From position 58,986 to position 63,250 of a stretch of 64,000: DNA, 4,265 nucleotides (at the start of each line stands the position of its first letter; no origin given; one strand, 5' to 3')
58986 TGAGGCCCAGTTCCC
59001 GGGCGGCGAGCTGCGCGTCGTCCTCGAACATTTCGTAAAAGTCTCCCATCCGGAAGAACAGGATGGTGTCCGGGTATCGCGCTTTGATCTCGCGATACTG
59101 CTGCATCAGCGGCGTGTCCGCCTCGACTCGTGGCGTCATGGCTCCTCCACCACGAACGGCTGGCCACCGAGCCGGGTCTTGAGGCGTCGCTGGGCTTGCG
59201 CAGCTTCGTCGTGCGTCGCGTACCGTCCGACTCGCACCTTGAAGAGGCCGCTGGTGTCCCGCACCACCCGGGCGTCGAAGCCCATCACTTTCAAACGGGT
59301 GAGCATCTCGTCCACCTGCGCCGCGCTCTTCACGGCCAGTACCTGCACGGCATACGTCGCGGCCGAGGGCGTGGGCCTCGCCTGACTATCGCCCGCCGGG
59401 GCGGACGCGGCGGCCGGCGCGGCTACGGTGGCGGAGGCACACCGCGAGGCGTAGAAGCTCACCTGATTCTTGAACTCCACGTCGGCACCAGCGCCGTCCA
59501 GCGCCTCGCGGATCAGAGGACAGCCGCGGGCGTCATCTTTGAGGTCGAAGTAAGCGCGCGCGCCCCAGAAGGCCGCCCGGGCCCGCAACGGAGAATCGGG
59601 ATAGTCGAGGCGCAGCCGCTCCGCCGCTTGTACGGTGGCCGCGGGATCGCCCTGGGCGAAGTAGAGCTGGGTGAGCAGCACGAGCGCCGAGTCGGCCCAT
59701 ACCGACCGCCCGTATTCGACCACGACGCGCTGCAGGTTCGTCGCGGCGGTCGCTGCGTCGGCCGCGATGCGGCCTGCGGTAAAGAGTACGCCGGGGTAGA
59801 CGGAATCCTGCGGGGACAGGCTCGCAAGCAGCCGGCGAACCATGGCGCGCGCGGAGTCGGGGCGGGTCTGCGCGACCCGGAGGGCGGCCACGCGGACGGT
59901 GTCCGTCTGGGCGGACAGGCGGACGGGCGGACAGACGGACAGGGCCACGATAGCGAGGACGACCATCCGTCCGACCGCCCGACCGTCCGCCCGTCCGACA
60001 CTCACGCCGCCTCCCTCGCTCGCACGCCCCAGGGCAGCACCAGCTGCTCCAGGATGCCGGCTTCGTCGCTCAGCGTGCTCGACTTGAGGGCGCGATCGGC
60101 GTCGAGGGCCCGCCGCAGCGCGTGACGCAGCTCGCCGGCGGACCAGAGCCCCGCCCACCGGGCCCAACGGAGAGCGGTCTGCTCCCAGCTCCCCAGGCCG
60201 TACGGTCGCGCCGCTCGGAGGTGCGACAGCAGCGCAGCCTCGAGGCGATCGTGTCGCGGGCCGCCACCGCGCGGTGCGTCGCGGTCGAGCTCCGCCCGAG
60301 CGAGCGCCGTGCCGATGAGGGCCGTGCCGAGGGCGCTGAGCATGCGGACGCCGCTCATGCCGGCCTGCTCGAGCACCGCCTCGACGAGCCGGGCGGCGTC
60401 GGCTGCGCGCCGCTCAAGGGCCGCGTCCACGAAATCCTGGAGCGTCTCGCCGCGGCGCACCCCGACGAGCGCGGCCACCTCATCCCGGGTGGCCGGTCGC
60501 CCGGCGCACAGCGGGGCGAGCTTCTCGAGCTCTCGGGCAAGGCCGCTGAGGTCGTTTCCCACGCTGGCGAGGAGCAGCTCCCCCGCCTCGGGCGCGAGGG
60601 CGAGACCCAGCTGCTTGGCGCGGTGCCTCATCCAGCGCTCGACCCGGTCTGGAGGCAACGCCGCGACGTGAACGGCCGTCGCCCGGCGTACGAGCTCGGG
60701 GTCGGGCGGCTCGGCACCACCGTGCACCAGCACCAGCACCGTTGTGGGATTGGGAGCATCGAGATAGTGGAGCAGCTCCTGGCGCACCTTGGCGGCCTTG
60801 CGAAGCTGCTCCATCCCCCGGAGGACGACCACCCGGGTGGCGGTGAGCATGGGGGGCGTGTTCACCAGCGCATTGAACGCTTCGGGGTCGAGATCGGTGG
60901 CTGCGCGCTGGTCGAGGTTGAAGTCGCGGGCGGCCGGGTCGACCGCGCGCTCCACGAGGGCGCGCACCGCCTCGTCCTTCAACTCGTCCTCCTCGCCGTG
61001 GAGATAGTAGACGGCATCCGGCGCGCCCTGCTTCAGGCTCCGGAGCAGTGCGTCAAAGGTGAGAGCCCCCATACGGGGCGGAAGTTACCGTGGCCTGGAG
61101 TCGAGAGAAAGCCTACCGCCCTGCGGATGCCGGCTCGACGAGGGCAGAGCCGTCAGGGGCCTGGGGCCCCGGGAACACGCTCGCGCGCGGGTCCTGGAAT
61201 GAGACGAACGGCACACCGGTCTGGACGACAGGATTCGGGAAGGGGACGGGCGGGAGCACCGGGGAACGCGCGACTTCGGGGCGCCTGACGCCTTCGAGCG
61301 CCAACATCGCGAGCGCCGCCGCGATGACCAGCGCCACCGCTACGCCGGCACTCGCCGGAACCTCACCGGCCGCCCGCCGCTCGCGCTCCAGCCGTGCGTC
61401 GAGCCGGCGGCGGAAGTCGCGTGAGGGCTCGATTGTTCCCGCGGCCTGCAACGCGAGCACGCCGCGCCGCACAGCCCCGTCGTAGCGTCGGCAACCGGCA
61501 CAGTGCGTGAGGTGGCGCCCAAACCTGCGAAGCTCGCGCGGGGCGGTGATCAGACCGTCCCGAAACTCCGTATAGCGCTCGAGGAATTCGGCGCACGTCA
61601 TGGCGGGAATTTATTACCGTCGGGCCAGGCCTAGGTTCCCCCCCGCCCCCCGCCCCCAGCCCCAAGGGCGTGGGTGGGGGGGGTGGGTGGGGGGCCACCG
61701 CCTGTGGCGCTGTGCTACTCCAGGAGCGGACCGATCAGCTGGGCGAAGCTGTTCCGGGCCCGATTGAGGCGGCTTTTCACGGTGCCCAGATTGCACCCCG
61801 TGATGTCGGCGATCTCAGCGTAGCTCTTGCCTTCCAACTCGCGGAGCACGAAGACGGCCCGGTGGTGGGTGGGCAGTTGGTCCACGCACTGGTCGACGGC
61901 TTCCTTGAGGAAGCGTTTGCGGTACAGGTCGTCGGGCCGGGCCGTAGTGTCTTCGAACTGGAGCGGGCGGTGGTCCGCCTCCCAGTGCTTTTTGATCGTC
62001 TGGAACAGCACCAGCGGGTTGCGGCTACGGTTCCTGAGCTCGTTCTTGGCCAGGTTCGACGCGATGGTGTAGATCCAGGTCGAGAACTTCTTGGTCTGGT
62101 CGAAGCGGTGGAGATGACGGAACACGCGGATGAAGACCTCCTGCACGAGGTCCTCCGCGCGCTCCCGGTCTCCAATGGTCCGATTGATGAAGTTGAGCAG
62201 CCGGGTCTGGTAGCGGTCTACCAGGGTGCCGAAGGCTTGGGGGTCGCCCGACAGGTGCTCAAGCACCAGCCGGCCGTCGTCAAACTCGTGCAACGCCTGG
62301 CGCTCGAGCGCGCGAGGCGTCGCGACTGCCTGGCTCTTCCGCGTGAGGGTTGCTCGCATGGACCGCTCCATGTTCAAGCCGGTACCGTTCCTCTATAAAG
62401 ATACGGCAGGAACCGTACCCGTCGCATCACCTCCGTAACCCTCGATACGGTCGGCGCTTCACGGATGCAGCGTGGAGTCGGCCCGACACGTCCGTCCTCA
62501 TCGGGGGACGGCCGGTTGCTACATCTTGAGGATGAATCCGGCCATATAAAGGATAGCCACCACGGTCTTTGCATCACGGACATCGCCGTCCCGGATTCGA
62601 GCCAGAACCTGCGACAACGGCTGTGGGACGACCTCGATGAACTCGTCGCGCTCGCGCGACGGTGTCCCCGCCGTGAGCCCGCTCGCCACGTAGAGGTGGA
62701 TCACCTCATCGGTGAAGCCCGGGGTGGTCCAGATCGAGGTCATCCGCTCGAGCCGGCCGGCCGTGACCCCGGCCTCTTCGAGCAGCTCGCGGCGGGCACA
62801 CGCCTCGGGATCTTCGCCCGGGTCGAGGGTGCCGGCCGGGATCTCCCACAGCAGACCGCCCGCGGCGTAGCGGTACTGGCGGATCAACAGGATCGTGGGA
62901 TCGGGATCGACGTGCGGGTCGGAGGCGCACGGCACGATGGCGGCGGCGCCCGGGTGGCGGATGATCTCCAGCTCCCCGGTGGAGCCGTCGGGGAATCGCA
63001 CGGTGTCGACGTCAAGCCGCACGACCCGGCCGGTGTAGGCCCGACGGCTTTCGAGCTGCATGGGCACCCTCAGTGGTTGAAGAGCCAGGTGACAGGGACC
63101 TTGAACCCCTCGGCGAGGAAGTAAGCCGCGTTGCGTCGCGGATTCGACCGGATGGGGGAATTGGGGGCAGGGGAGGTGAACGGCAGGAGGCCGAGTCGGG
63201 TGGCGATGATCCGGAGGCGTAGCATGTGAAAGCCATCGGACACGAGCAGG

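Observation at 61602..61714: Back-to-back C-tract and G-tract (mutually complementary G4 motifs on both strands) between ECF sigma and anti-sigma genes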

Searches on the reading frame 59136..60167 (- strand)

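Call 5: search_protein_families(library=pfam, proteins=[window:59136-60167:-])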
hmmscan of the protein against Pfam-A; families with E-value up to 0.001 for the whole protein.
window:59136-60167:- (343 aa): 2 families
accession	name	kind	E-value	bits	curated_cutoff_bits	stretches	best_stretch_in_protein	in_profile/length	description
PF05036.18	SPOR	-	7.2e-15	55.5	21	1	269-340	2-75/76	SPOR domain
PF13174.12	TPR_6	-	0.00011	23.1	26.3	0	161-192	2-33/33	Tetratricopeptide repeat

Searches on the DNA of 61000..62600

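Call 41: search_rna_families(source=window, start=61000, end=62600, threshold=evalue, max_evalue=1)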
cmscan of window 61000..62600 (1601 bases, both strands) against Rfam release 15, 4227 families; matches with E-value up to 1: 2.
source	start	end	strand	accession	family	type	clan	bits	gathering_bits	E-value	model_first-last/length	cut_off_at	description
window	62107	62174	-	RF00647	MIR164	Gene; miRNA;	-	21.7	64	0.19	1-68/68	no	MIR164 microRNA precursor family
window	61030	61155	-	RF00518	speF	Cis-reg; leader;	-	16.2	37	0.23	1-153/153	no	speF leader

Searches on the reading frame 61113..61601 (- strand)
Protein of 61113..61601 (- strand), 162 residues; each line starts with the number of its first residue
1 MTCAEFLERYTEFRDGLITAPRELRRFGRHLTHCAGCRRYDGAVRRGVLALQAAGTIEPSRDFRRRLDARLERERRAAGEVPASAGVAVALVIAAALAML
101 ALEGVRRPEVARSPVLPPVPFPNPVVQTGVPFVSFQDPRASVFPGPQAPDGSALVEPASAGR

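Call 5: search_protein_families(library=pfam, proteins=[window:61113-61601:-])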
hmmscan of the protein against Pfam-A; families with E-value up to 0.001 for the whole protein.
window:61113-61601:- (162 aa): 0 families

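Call 24: search_protein_families(library=pfam, proteins=[window:61113-61601:-], max_evalue=10)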
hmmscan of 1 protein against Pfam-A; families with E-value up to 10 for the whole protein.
window:61113-61601:- (162 aa): 2 families
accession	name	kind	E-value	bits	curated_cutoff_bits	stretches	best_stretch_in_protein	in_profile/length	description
PF13490.11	zf-HC2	-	0.0011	19.4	22.2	1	3-38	1-35/35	Putative zinc-finger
PF07188.17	KSHV_K8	-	0.032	14.1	27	1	53-130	132-212/250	Kaposi's sarcoma-associated herpesvirus (KSHV) K8 protein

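Call 25: search_protein_families(library=ncbifam, proteins=[window:61113-61601:-], max_evalue=0.1)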
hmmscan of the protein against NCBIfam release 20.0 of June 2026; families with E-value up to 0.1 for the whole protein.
window:61113-61601:- (162 aa): 3 families
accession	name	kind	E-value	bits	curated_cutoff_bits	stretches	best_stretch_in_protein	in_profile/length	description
NF052375.1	antisigma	equivalog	2e-07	31.3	100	1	21-104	12-101/217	anti-sigma factor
TIGR03988.1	antisig_RsrA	equivalog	0.0043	17.1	62.5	1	3-43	2-41/77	mycothiol system anti-sigma-R factor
NF052368.1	antisigmaE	subfamily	0.014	15.2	50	1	2-41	3-41/48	anti-sigma factor family protein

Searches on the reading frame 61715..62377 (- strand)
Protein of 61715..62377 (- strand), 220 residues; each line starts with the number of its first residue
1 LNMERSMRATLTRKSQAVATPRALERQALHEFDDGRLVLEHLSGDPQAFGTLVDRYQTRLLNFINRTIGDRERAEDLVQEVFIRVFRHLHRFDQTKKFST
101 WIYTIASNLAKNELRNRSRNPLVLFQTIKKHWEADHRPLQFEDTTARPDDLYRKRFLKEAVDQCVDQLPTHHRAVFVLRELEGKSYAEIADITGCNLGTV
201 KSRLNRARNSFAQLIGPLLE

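Call 5: search_protein_families(library=pfam, proteins=[window:61715-62377:-])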
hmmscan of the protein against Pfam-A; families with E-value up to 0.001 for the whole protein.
window:61715-62377:- (220 aa): 5 families
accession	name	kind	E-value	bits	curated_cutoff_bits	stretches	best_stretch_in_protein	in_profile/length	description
PF04542.20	Sigma70_r2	-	8.6e-21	74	24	1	52-119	1-70/71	Sigma-70 region 2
PF08281.18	Sigma70_r4_2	-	2e-18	66.2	25.7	1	159-208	2-51/54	Sigma-70, region 4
PF04545.22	Sigma70_r4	-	2.3e-09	37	24.1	1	166-208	3-45/50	Sigma-70, region 4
PF07638.17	Sigma70_ECF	-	1.4e-06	28.8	21.1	1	43-212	13-180/185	ECF sigma factor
PF13384.12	HTH_23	-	0.00011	22.4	24.6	1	173-210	7-45/50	Homeodomain-like domain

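Call 10: find_related_loci(query=window:61715-62377:-, collection=genome_contigs, flank=3000)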
Query window:61715-62377:- (220 aa) in genome_contigs; peptide patterns used: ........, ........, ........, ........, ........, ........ (x = any residue, [..] = any of these).
600 stretches matched a pattern (row limit reached: there are more); 492 encode a relative of the query (tblastn E <= 1e-3); the best 80 are kept; 80 distinct loci.
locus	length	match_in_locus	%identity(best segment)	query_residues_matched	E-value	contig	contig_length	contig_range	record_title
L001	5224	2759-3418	98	1-220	3e-148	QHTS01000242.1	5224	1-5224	MAG: Gemmatimonadetes bacterium isolate AG46 14_0903_13_30cm_scaffold_3479463_curated, whole genome shotgun sequence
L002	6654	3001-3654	99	3-220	8e-146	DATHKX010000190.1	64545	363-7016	MAG TPA_asm: Gemmatimonadales bacterium isolate SMAG_U12591 k141_237764, whole genome shotgun sequence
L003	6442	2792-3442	94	4-220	1e-138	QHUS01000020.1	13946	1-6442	MAG: Gemmatimonadetes bacterium isolate AG22 14_1009_02_40cm_scaffold_2562_curated, whole genome shotgun sequence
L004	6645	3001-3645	94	6-220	2e-138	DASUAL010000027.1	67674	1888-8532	MAG TPA_asm: Gemmatimonadales bacterium isolate SMAG_U2494 k141_555552, whole genome shotgun sequence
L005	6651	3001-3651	93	4-220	6e-137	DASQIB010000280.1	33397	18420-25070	MAG TPA_asm: Gemmatimonadales bacterium isolate SMAG_U11848 k141_767616, whole genome shotgun sequence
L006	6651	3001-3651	93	4-220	6e-137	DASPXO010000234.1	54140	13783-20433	MAG TPA_asm: Gemmatimonadales bacterium isolate SMAG_U11569 k141_970701, whole genome shotgun sequence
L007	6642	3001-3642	93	4-217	1e-135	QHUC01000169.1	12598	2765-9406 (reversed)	MAG: Gemmatimonadetes bacterium isolate AG37 14_0929_12_40cm_scaffold_12419_curated, whole genome shotgun sequence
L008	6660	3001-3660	91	1-220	8e-136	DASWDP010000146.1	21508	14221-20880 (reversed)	MAG TPA_asm: Gemmatimonadales bacterium isolate SMAG_U2739 k141_1485886, whole genome shotgun sequence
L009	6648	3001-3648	93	5-220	2e-135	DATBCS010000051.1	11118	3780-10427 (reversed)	MAG TPA_asm: Gemmatimonadales bacterium isolate SMAG_U5791 k141_504304, whole genome shotgun sequence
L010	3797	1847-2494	92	5-220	3e-138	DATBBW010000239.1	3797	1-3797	MAG TPA_asm: Gemmatimonadales bacterium isolate SMAG_U5769 k141_4047162, whole genome shotgun sequence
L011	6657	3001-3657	90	2-220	5e-133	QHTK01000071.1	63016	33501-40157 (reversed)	MAG: Gemmatimonadetes bacterium isolate AG8 14_1009_05_30cm_scaffold_444_curated, whole genome shotgun sequence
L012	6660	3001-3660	93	1-220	2e-138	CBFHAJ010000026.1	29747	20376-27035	MAG TPA_asm: uncultured bacterium isolate SRR21876936_metabat2_14 genome assembly, contig: ERZ27257217.86, whole genome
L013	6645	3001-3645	90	7-220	1e-130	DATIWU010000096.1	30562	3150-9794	MAG TPA_asm: Gemmatimonadales bacterium isolate SMAG_U15231 k141_1612070, whole genome shotgun sequence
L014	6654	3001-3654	87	3-220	2e-129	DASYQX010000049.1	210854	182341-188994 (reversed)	MAG TPA_asm: Gemmatimonadales bacterium isolate SMAG_U4496 k141_1304287, whole genome shotgun sequence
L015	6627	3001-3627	91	7-215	4e-129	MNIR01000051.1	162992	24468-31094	MAG: Gemmatimonadetes bacterium 13_1_20CM_4_69_16 13_1_20cm_4_scaffold_43, whole genome shotgun sequence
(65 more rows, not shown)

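Call 25: search_protein_families(library=ncbifam, proteins=[window:61715-62377:-], max_evalue=0.1)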
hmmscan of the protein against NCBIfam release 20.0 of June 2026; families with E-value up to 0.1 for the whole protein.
window:61715-62377:- (220 aa): 110 families (the best 25 are shown)
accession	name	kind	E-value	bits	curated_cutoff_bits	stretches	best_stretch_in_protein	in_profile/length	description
TIGR02939.1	RpoE_Sigma70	equivalog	3.1e-38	131.7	236.15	1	34-219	7-190/190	RNA polymerase sigma factor RpoE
NF009166.1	PRK12513.1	equivalog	5.9e-37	127.3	206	1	30-209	5-180/193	RNA polymerase sigma factor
NF007223.0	PRK09641.1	equivalog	1.3e-36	126.2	209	1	36-211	7-180/187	RNA polymerase sigma factor SigW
NF008888.0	PRK11922.1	equivalog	1.6e-35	122.8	204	1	24-211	7-192/231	RNA polymerase sigma factor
NF009171.0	PRK12518.1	equivalog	2.2e-34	119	208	1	31-213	11-182/191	RNA polymerase sigma factor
TIGR02937.1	sigma70-ECF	superfamily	7.8e-34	116.7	42.9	1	48-210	2-160/165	sigma-70 family RNA polymerase sigma factor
TIGR02948.1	SigW_bacill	equivalog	2.5e-31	109.2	243.1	1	36-213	7-182/187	RNA polymerase sigma factor SigW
TIGR02985.1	Sig70_bacteroi1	subfamily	2.5e-31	109.1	126.4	1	47-211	1-158/162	RNA polymerase sigma-70 factor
NF007225.0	PRK09643.1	equivalog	3.3e-31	108.6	190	1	27-218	7-185/204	RNA polymerase sigma factor SigM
NF007229.0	PRK09647.1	equivalog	1.9e-28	99.3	265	1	45-211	42-198/220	RNA polymerase sigma factor SigE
NF058625.1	sigma_PG0214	equivalog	3e-28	98.7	130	1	47-210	4-156/170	GFO_1088 family ECF-type sigma factor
NF007216.0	PRK09638.1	equivalog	2.6e-27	95.7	194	1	32-208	3-167/180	RNA polymerase sigma factor SigY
TIGR02989.1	Sig-70_gvs1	subfamily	1.3e-26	93.5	124.55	1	48-212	2-155/158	RNA polymerase sigma-70 factor, Rhodopirellula/Verrucomicrobium family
NF004113.0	PRK05602.1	equivalog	3.2e-26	92.2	208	1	16-213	14-199/211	RNA polymerase sigma factor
TIGR02983.1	SigE-fam_strep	subfamily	2.5e-25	89.2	141.55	1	47-213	6-156/162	SigE family RNA polymerase sigma factor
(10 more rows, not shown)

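Call 27: find_related_loci(query=window:61715-62377:-, collection=metagenome_contigs, flank=1500)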
Query window:61715-62377:- (220 aa) in metagenome_contigs; peptide patterns used: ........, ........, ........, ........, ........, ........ (x = any residue, [..] = any of these).
599 stretches matched a pattern (row limit reached: there are more); 513 encode a relative of the query (tblastn E <= 1e-3); the best 80 are kept; 80 distinct loci.
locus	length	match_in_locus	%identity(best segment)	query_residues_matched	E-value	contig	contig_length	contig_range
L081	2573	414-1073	100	1-220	3e-154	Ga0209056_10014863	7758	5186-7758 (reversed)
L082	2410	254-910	99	2-220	4e-152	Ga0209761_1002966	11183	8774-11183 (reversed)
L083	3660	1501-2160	98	1-220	2e-147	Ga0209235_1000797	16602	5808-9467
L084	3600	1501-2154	99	3-220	2e-148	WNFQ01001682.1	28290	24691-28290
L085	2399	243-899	97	2-220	3e-150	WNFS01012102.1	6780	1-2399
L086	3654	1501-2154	98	3-220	1e-145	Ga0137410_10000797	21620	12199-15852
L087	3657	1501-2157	97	2-220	1e-145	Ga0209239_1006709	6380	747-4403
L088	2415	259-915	96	2-220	5e-147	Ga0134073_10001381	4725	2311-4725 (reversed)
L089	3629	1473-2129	96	2-220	1e-143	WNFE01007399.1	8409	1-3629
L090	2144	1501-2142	98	2-215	1e-147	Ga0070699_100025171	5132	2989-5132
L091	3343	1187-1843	96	2-220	4e-144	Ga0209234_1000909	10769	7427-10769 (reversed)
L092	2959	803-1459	96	2-220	6e-145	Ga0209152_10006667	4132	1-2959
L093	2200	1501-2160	95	1-220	6e-147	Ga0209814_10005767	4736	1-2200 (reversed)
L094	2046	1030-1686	96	2-220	3e-151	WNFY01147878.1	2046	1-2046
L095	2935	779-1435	96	2-220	5e-147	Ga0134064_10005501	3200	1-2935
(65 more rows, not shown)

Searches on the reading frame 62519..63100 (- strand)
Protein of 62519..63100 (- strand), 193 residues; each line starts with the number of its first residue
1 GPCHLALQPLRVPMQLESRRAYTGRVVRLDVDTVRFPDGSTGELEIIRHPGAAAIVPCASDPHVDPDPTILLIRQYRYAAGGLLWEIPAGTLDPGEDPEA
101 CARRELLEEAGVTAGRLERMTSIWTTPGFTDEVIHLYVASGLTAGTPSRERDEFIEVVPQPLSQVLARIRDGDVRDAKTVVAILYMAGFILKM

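Call 5: search_protein_families(library=pfam, proteins=[window:62519-63100:-])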
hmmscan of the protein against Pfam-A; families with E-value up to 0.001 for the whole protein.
window:62519-63100:- (193 aa): 1 family
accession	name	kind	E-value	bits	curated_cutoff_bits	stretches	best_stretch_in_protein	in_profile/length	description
PF00293.34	NUDIX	-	2.6e-19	70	21.1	1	65-165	16-118/134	NUDIX domain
